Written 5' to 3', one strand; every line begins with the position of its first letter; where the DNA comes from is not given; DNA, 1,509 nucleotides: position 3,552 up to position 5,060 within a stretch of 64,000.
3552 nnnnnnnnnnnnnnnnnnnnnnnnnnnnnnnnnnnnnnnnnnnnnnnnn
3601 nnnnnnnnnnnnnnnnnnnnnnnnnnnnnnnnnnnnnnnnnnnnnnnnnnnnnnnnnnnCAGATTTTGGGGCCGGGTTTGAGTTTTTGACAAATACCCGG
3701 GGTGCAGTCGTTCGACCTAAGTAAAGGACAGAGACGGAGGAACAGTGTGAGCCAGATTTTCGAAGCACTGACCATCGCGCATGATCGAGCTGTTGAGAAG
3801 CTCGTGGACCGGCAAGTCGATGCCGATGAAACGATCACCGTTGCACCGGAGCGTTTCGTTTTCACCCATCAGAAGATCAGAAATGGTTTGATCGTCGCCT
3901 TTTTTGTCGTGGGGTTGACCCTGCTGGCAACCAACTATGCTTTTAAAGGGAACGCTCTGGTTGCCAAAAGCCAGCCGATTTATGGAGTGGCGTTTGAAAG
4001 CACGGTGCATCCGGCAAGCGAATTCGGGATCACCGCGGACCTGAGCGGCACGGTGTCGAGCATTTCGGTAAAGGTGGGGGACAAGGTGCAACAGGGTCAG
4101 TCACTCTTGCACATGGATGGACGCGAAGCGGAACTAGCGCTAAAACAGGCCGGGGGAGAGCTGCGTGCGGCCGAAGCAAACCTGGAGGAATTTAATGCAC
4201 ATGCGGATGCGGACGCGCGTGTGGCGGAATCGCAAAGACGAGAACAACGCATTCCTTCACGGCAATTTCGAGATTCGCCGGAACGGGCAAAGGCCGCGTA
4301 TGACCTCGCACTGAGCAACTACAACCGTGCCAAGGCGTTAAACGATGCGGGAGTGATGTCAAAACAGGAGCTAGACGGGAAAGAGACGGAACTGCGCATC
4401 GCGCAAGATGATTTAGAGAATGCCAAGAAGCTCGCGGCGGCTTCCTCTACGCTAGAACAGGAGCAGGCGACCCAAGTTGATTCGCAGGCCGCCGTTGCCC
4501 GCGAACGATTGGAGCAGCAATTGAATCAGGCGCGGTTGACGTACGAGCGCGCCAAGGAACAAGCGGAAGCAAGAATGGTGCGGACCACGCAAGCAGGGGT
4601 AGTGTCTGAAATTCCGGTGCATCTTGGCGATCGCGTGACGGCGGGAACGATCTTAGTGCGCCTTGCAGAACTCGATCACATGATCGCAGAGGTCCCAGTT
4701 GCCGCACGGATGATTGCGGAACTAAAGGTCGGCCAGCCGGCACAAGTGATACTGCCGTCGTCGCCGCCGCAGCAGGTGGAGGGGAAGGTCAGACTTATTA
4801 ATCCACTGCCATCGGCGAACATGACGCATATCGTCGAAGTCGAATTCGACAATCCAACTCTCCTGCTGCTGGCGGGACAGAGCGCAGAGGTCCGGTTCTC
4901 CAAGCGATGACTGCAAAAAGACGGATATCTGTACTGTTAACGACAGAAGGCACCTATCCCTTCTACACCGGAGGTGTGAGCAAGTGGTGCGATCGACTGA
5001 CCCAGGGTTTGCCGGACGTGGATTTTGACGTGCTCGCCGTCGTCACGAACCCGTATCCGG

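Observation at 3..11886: Pel/GAG-like cationic exopolysaccharide operon with a non-canonical export module (adaptor + ExeA ATPase instead of PelBCDE)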

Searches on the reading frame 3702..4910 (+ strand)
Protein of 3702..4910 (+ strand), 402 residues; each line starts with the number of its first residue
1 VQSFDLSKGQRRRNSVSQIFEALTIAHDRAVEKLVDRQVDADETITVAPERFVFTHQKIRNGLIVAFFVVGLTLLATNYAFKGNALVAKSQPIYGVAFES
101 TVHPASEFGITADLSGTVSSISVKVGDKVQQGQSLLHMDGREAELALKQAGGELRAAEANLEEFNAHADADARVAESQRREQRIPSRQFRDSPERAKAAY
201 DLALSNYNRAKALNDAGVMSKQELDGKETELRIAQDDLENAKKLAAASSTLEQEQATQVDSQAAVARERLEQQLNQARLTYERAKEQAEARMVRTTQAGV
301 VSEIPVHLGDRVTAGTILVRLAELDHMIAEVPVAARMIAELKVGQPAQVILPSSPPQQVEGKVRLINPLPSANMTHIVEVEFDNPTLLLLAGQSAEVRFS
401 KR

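Call 3: search_protein_families(library=pfam, proteins=[window:3702-4910:+], max_evalue=0.01)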
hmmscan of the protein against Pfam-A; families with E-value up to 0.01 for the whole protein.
window:3702-4910:+ (402 aa): 5 families
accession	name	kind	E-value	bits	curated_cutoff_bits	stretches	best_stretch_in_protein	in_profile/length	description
PF16576.10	HlyD_D23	-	4.6e-20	72.3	30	1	233-392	58-211/214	Barrel-sandwich domain of CusB or HlyD membrane-fusion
PF13437.12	HlyD_3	-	1.3e-15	58.5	22.2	1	294-390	3-104/106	HlyD family secretion protein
PF13533.13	Biotin_lipoyl_2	-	1.3e-09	38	29.8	1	110-139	3-32/32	Biotin-lipoyl like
PF00364.28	Biotin_lipoyl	-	2.5e-08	34.1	22.1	1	109-137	44-72/73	Biotin-requiring enzyme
PF05896.17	NQRA_N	-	0.00035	21.2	25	0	112-138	33-59/94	NqrA N-terminal barrel-sandwich hybrid domain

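Call 4: search_protein_families(library=ncbifam, proteins=[window:3702-4910:+], max_evalue=0.01)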
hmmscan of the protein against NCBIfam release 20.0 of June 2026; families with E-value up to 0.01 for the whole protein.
window:3702-4910:+ (402 aa): 27 families (the best 25 are shown)
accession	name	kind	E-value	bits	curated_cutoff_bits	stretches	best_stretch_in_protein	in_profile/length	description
TIGR01730.1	RND_mfp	subfamily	6.9e-34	117.3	94.9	3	256-400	99-245/322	efflux RND transporter periplasmic adaptor subunit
TIGR00998.1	8a0101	subfamily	1.4e-23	83.4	390.8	1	105-372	40-287/334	EmrA/EmrK family multidrug efflux transporter periplasmic adaptor subunit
TIGR02971.1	heterocyst_DevB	subfamily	3.1e-20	72.8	129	1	118-369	27-281/327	ABC exporter membrane fusion protein, DevB family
NF007785.0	PRK10476.1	equivalog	2.5e-19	69.3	376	1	56-366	5-284/347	multidrug transporter subunit MdtN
TIGR00999.1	8a0102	subfamily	1.9e-16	60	319.3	2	263-400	65-202/271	CzcB/NccB family metal efflux transporter periplasmic adaptor subunit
TIGR01843.1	type_I_hlyD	subfamily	2.8e-14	52.9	208.65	2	116-290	52-225/422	HlyD family type I secretion periplasmic adaptor subunit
NF008606.0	PRK11578.1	equivalog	2.2e-13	50.1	342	3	229-372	120-268/371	macrolide transporter subunit MacA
NF011715.0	PRK15136.1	equivalog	2.4e-12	46.2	563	1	109-350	63-275/390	multidrug efflux MFS transporter periplasmic adaptor subunit EmrA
NF002939.0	PRK03598.1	equivalog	8.9e-09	34.9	393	1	114-368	51-282/332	secretion protein HlyD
TIGR03794.1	NHLM_micro_HlyD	equivalog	1.1e-07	31.1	156.2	1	110-327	61-289/421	NHLP bacteriocin system secretion protein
NF006761.0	PRK09282.1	domain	1.4e-07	30.4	402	2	218-332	465-562/591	pyruvate carboxylase subunit B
TIGR01348.1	PDHac_trf_long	equivalog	2.1e-07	29.9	552.1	1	109-239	199-319/587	dihydrolipoyllysine-residue acetyltransferase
NF004547.1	PRK05889.1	equivalog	8.7e-07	29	75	1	108-134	40-66/71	biotin/lipoyl-binding carrier protein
NF006079.0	PRK08225.1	equivalog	1.6e-06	28.1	95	0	110-138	4-32/70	acetyl-CoA carboxylase biotin carboxyl carrier protein subunit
NF007850.1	PRK10559.1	equivalog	1.6e-06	27.5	400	2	109-216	42-140/303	p-hydroxybenzoic acid efflux pump subunit AaeA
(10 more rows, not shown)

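Call 12: find_encoding_contigs(protein=window:3747-4910:+, flank=10000, max_places=4)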
Protein window:3747-4910:+ (387 aa): 2 contigs read that carry it; 2 places shown.
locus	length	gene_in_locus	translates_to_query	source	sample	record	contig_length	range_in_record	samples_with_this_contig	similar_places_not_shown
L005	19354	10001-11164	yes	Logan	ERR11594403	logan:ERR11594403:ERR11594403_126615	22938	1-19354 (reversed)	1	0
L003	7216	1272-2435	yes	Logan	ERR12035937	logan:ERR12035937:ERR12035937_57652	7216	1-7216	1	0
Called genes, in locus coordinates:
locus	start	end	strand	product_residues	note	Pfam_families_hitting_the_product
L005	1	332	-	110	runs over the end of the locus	-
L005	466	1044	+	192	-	PF02357:NusG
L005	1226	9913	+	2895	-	PF07610:DUF1573 (faint), PF15780:ASH (weak), PF22073:Cep192_D4 (weak), PF22544:HYDIN_VesB_CFA65-like_Ig (faint), PF24507:Ig_CFAP65_4th (faint), PF24771:Ig_CFAP74_1st (faint), PF02368:Big_2, PF25115:Agd3_CE (weak)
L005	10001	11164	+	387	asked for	PF25919:BSH_CusB (faint), PF26077:BSH_Fcp1 (faint), PF00364:Biotin_lipoyl (faint), PF25917:BSH_RND (faint), PF25973:BSH_CzcB (faint), PF25984:BSH_YknX (faint), PF25954:Beta-barrel_RND_2 (weak)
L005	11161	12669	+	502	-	PF11997:DUF3492, PF13579:Glyco_trans_4_4 (faint), PF13439:Glyco_transf_4, PF20706:GT4-conflict (weak), PF00534:Glycos_transf_1, PF13692:Glyco_trans_1_4, PF13524:Glyco_trans_1_2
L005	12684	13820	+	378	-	-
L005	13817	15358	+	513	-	-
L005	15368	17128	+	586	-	-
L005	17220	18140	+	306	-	PF13191:AAA_16, PF13401:AAA_22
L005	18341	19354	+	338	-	?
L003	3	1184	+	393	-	?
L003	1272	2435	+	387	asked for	PF25919:BSH_CusB (faint), PF26077:BSH_Fcp1 (faint), PF00364:Biotin_lipoyl (faint), PF25917:BSH_RND (faint), PF25973:BSH_CzcB (faint), PF25984:BSH_YknX (faint), PF25954:Beta-barrel_RND_2 (weak)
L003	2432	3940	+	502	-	PF11997:DUF3492, PF13579:Glyco_trans_4_4 (faint), PF13439:Glyco_transf_4, PF20706:GT4-conflict (weak), PF00534:Glycos_transf_1, PF13692:Glyco_trans_1_4, PF13524:Glyco_trans_1_2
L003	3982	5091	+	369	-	-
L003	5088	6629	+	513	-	-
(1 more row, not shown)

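Call 13: search_protein_families(library=pfam, proteins=[L005:1226-9913:+, L005:466-1044:+, L005:1-332:-], max_evalue=0.01)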
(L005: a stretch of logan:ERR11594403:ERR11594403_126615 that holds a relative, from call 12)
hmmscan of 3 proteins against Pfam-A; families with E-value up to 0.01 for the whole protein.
L005:1226-9913:+ (2895 aa): 8 families
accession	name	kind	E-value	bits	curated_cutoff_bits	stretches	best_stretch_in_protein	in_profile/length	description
PF02368.24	Big_2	-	1.9e-82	271.7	22.8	13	1917-1996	4-79/79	Bacterial Ig-like domain (group 2)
PF22073.2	Cep192_D4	-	9.7e-23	80.9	35.5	2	35-127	7-111/112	Cep192 domain 4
PF15780.11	ASH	-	4e-17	62.6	27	2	38-117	13-93/98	Abnormal spindle-like microcephaly-assoc'd, ASPM-SPD-2-Hydin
PF24507.1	Ig_CFAP65_4th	-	1.2e-14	54.9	27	1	251-323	1-76/76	CFAP65, fourth Ig-like domain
PF22544.2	HYDIN_VesB_CFA65-like_Ig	-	8.1e-14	52.1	25.5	2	35-125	6-99/100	HYDIN/CFA65/VesB-like, Ig-like domain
PF07610.17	DUF1573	-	1.6e-11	44.6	26.1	1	33-124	2-93/98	Protein of unknown function (DUF1573)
PF25115.1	Agd3_CE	-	4e-09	36.4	27.6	1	2598-2754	172-306/366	Agd3 deacetylase domain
PF24771.2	Ig_CFAP74_1st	-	1.2e-06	29.2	29.2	0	83-123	55-95/97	CFAP74 first Ig-like domain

L005:466-1044:+ (192 aa): 1 family
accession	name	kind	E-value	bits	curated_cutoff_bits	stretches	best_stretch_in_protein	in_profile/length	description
PF02357.24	NusG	-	3.4e-22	79.2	22.2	1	12-103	2-92/93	Transcription termination factor nusG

L005:1-332:- (110 aa): 0 families

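Call 15: search_protein_families(library=ncbifam, proteins=[L005:466-1044:+], max_evalue=0.01)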
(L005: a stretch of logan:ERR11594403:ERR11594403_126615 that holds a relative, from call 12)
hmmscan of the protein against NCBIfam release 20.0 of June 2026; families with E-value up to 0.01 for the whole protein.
L005:466-1044:+ (192 aa): 6 families
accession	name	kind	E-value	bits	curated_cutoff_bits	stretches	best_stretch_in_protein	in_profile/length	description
NF033644.1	antiterm_UpxY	subfamily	2.9e-35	121.7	100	1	13-165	1-161/164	UpxY family transcription antiterminator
TIGR01955.1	RfaH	equivalog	8.3e-20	71.4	144.5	1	13-169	1-159/159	transcription/translation regulatory transformer protein RfaH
NF033641.1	antiterm_LoaP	exception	5.9e-17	62.3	125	1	13-169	1-165/166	antiterminator LoaP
NF006534.0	PRK09014.1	equivalog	2e-15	57.1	124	1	12-170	3-161/162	transcription/translation regulatory transformer protein RfaH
TIGR00922.1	nusG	equivalog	3.2e-14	53.1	135.7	1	13-171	1-172/172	transcription termination/antitermination protein NusG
TIGR01956.2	NusG_myco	equivalog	0.00037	20.2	150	0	120-170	187-238/239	transcription termination/antitermination protein NusG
